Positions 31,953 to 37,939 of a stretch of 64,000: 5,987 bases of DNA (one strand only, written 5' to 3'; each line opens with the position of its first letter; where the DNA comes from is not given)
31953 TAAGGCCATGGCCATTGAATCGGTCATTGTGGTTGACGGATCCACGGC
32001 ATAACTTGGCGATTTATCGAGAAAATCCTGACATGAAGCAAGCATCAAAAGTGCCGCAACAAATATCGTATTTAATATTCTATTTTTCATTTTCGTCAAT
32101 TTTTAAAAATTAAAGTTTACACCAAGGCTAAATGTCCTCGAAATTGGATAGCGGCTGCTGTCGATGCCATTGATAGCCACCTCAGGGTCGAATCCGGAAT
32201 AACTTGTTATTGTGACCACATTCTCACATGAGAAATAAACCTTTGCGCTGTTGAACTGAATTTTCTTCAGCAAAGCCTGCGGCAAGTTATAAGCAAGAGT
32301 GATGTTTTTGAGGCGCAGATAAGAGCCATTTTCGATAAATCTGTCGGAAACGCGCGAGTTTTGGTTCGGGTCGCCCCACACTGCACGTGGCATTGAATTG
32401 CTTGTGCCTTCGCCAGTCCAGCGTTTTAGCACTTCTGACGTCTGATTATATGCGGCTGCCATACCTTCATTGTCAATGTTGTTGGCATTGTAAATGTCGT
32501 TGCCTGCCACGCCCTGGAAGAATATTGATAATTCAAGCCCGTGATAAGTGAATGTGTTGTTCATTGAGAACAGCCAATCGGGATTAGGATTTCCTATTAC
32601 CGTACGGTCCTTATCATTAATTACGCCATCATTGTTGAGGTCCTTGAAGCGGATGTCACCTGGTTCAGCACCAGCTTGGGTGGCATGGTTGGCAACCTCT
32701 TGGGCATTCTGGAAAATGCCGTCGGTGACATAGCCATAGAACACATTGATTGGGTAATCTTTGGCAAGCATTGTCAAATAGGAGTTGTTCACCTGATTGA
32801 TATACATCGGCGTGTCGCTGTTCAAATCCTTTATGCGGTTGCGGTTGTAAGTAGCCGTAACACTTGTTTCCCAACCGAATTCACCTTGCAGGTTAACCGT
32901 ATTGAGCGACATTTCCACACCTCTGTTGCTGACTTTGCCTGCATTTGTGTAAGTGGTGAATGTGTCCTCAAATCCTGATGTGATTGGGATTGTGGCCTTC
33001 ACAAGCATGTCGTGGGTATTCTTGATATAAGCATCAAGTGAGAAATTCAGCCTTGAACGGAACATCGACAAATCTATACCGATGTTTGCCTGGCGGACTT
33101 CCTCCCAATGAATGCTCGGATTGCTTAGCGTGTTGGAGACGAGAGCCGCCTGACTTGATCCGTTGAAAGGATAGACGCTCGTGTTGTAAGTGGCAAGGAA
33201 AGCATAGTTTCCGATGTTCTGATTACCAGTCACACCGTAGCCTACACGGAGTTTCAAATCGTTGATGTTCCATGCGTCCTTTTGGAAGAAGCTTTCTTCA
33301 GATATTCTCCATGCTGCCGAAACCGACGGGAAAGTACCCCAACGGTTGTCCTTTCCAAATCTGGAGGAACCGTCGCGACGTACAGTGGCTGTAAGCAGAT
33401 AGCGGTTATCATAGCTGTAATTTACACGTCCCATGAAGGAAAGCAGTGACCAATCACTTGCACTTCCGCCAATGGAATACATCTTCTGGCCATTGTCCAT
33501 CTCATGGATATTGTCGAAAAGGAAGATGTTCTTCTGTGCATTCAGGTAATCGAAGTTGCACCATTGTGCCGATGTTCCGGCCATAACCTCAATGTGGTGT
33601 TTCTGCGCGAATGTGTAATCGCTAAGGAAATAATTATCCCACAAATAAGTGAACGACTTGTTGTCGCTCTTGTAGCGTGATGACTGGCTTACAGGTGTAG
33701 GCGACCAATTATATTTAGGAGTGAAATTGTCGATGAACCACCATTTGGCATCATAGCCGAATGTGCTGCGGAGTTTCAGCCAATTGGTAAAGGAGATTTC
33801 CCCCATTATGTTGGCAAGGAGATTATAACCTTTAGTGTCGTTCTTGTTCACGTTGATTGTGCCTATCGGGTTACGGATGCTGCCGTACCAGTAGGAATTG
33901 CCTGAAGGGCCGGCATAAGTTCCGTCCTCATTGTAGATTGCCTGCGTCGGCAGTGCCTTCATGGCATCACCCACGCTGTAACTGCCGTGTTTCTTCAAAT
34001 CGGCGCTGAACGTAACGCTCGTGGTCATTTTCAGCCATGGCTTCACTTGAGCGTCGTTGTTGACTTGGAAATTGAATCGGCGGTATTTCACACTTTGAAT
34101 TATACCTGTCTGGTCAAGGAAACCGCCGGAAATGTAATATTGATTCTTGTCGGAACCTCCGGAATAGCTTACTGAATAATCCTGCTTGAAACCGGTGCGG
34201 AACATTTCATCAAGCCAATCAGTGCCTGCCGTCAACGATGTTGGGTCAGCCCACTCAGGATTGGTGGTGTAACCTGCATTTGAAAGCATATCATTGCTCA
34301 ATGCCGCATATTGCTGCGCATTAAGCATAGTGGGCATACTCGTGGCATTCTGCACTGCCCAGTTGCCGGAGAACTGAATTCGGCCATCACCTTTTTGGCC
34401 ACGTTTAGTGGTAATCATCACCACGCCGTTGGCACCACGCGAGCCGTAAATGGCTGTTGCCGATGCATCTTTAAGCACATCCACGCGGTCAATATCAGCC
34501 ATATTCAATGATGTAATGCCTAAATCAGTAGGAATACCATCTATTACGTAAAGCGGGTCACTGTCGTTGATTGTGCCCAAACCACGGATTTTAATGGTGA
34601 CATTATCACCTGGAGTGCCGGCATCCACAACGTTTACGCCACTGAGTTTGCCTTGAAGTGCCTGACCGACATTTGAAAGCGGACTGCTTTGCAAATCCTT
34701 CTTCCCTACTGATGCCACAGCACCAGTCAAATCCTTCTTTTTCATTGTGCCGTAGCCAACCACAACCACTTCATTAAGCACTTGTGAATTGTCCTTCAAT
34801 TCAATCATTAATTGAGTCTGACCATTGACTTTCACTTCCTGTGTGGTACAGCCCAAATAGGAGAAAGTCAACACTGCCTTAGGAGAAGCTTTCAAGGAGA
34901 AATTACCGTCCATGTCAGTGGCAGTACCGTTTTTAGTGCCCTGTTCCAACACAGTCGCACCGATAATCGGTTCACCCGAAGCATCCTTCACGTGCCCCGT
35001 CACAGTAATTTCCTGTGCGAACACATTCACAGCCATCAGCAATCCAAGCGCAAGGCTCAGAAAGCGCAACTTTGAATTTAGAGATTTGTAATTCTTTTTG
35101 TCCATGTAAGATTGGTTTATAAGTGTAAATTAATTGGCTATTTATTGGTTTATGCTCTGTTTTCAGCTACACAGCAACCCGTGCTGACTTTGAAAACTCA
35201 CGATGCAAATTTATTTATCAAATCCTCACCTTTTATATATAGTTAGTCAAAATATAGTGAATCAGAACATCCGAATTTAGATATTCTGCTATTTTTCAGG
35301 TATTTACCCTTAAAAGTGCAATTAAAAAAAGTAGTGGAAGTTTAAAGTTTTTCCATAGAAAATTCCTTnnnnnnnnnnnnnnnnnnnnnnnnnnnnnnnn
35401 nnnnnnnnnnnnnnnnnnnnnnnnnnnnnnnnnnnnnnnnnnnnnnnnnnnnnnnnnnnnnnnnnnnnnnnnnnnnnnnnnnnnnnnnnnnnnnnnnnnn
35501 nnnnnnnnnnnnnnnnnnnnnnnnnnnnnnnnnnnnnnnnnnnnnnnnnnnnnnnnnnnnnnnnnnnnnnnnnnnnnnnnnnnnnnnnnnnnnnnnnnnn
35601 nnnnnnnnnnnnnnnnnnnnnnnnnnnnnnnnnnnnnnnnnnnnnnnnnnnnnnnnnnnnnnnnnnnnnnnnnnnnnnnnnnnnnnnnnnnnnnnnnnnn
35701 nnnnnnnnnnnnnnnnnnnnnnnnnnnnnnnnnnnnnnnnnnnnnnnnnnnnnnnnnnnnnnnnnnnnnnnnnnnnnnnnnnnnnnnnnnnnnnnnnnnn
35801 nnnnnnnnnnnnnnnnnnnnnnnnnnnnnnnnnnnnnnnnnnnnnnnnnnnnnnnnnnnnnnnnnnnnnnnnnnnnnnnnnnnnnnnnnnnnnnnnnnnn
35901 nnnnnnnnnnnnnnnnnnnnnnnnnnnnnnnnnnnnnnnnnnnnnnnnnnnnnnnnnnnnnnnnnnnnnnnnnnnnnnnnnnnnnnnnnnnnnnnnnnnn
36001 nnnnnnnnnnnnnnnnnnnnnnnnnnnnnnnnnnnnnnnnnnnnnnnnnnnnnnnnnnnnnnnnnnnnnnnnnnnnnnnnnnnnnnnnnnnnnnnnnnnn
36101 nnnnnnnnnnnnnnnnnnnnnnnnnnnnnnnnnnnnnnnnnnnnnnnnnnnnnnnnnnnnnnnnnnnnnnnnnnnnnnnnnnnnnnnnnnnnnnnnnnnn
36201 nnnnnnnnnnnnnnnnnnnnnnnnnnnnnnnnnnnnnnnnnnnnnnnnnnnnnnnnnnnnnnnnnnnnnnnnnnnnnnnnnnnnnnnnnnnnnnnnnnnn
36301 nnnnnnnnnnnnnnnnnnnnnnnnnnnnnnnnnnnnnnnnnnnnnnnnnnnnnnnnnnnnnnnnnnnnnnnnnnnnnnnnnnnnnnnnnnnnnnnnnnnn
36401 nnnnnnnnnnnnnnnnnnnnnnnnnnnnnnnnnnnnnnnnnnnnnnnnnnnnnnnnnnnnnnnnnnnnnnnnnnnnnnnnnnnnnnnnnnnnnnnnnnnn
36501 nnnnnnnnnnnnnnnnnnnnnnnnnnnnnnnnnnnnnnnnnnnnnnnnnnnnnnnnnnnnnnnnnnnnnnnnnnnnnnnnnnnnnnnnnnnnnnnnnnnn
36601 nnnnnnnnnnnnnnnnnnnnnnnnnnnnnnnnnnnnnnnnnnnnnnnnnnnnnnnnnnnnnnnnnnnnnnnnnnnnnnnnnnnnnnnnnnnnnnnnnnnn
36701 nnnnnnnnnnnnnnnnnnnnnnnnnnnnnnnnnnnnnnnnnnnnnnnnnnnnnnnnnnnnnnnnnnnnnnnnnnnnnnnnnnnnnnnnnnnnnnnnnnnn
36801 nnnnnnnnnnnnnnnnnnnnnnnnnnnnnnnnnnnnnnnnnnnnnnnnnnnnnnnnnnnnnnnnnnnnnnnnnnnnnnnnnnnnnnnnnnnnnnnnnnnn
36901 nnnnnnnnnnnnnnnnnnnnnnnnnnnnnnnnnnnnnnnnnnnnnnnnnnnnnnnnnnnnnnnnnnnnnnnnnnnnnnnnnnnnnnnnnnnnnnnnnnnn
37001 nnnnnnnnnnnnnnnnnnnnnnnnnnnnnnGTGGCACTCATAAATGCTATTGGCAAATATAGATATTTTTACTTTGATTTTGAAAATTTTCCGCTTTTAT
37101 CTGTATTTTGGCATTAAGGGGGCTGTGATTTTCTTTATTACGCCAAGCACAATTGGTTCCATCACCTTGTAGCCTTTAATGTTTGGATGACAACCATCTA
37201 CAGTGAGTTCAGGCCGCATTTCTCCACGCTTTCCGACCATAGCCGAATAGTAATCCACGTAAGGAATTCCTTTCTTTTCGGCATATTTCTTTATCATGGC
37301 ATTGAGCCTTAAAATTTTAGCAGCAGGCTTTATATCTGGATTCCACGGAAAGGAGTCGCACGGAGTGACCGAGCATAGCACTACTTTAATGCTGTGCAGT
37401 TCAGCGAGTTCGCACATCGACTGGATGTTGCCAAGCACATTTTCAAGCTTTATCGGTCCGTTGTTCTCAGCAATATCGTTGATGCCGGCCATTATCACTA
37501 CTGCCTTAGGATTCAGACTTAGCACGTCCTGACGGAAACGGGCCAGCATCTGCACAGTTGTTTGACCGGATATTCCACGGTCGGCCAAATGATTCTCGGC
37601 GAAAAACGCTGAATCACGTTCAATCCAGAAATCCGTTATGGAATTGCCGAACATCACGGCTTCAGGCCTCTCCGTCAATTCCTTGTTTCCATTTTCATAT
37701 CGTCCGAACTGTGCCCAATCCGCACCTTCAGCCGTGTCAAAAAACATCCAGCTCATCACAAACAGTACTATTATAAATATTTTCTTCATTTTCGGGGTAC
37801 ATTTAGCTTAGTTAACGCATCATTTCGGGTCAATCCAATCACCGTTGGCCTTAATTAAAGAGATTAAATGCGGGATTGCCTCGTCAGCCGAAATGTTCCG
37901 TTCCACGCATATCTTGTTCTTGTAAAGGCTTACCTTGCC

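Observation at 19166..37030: Dextran-type PUL extended with three T9SS-sorted proteins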

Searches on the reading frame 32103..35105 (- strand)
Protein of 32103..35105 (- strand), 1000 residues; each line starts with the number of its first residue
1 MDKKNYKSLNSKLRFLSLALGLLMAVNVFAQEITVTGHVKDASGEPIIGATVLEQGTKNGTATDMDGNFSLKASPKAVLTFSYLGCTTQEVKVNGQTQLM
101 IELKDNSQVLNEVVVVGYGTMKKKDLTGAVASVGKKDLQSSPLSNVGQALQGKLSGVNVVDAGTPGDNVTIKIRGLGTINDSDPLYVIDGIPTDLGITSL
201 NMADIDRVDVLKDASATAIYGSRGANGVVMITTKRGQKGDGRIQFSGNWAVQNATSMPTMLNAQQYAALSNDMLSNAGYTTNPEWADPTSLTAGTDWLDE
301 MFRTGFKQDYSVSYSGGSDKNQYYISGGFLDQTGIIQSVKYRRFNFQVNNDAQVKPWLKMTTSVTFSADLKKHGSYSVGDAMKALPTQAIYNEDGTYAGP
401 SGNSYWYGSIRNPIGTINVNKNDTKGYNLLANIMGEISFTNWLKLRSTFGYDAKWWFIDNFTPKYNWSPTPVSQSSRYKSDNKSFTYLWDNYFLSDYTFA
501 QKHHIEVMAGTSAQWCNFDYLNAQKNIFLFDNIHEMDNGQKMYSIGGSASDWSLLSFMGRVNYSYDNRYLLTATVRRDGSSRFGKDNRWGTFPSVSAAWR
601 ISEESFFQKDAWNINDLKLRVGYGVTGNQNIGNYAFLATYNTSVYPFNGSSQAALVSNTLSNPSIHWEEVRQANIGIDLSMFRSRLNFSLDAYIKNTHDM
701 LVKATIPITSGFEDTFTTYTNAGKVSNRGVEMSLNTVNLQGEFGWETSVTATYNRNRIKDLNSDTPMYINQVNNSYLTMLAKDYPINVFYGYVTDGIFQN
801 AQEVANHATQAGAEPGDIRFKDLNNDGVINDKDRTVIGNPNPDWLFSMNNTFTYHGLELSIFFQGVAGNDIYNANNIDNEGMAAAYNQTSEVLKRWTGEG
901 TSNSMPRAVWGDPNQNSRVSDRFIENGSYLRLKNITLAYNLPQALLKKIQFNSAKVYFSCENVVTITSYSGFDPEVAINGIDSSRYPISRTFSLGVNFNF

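Call 3: search_protein_families(library=pfam, proteins=[window:32103-35105:-], max_evalue=0.01)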
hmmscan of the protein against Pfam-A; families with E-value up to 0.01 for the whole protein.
window:32103-35105:- (1000 aa): 5 families
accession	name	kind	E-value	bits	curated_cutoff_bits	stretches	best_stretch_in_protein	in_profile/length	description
PF07715.20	Plug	-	3.9e-23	82.4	23.9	1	122-228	1-107/107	TonB-dependent Receptor Plug Domain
PF00593.30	TonB_dep_Rec_b-barrel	-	2.6e-19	70.9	27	1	394-962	26-435/436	TonB dependent receptor-like, beta-barrel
PF13715.12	CarbopepD_reg_2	-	3.3e-19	69.1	32.2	1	35-115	1-88/88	CarboxypepD_reg-like domain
PF13620.12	CarboxypepD_reg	-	1.7e-10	41.5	32.3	1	34-94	1-70/82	Carboxypeptidase regulatory-like domain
PF15976.11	CooC_C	-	0.0015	19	29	1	33-105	17-89/93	CS1-pili formation C-terminal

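Call 4: search_protein_families(library=ncbifam, proteins=[window:32103-35105:-], max_evalue=0.01)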
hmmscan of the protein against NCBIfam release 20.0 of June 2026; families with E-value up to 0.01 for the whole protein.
window:32103-35105:- (1000 aa): 3 families
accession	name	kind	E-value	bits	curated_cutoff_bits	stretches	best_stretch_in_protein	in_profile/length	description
TIGR04056.1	OMP_RagA_SusC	subfamily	3.1e-298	992.4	368.25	1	33-1000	1-981/981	SusC/RagA family TonB-linked outer membrane protein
TIGR04057.1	SusC_RagA_signa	signature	6.5e-18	64.2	46.2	1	204-234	1-31/31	SusC/RagA subfamily TonB-dependent outer membrane receptor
NF053692.1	BamP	equivalog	6.8e-05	22.4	230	1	22-142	11-139/251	BamP family beta-barrel-assembly machinery protein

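Call 90: search_solved_structures(query=window:32103-35105:-, max_evalue=1e-100)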
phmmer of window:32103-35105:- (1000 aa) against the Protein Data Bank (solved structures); distinct sequences matched with E-value up to 1e-100: 4.
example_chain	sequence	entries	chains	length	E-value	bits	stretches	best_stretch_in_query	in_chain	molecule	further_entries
8aa4_A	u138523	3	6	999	0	1675.9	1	5-1000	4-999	SusC homolog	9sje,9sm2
5t3r_D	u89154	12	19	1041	1.7e-149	503.2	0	289-998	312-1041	SusC homolog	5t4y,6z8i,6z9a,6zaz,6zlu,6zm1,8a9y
6zlt_B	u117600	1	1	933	3.5e-131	442.6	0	289-998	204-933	SusC homolog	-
6sli_B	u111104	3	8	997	1.8e-101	344.3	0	288-1000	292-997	RagA protein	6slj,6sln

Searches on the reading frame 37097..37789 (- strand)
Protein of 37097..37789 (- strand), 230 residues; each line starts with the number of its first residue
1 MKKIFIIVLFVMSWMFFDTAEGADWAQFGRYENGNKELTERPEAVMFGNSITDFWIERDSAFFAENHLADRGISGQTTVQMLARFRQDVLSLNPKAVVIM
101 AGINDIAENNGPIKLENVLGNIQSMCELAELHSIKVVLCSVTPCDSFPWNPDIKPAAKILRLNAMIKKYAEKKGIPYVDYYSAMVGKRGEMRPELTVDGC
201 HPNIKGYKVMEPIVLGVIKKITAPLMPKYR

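Call 42: search_protein_families(library=pfam, proteins=[window:37097-37789:-], max_evalue=0.001)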
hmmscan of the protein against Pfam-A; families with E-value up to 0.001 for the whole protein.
window:37097-37789:- (230 aa): 2 families
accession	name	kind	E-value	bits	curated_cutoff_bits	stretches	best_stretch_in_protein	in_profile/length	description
PF13472.12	Lipase_GDSL_2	-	9.1e-27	95.1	32.9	1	47-209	2-178/178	GDSL-like Lipase/Acylhydrolase family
PF00657.28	Lipase_GDSL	-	4.9e-14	53.4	23.6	1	66-210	42-204/208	GDSL-like Lipase/Acylhydrolase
